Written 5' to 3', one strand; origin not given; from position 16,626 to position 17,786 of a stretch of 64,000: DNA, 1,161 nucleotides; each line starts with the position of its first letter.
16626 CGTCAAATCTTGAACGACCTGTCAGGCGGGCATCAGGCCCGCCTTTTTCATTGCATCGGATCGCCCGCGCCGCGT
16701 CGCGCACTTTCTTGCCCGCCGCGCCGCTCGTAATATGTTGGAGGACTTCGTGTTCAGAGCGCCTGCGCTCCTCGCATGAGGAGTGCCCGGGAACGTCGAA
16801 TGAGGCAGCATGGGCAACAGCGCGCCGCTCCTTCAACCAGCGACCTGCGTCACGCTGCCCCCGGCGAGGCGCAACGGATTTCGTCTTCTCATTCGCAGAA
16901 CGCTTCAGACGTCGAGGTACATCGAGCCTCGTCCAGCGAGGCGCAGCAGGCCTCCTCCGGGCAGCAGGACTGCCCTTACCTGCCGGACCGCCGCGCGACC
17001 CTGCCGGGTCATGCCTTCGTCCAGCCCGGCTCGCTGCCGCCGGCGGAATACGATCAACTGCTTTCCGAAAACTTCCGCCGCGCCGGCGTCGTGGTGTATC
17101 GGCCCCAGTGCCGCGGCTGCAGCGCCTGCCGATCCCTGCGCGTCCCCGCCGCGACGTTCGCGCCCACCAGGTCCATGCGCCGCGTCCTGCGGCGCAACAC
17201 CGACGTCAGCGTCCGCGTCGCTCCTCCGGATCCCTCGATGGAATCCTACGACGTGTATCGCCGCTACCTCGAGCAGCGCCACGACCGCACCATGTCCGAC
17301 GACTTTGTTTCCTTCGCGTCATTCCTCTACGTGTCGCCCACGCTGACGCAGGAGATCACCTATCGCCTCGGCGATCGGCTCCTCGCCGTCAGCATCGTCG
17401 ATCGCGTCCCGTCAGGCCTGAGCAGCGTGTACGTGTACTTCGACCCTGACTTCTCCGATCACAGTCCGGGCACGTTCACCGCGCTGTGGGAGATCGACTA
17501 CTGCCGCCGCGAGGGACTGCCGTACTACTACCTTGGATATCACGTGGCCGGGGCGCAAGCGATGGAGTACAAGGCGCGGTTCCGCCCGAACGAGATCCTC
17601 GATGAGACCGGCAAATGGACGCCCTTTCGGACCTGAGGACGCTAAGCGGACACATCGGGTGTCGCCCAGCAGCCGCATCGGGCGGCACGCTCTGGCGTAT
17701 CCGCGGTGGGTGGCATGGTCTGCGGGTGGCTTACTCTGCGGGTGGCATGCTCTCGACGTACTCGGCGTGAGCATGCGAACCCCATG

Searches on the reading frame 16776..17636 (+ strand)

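Call 11: search_protein_families(library=pfam, proteins=[window:16776-17636:+], max_evalue=0.01)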
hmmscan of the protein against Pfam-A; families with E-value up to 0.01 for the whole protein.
window:16776-17636:+ (286 aa): 3 families
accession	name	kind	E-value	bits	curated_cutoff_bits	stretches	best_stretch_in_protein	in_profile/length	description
PF04377.21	ATE_C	-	1.4e-38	132.6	25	1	156-276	1-122/122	Arginine-tRNA-protein transferase, C terminus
PF04376.19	ATE_N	-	1.3e-18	67.5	27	1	64-136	1-72/72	Arginine-tRNA-protein transferase, N terminus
PF13480.13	Acetyltransf_6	-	1e-06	29.4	22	1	132-266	8-142/143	Acetyltransferase (GNAT) domain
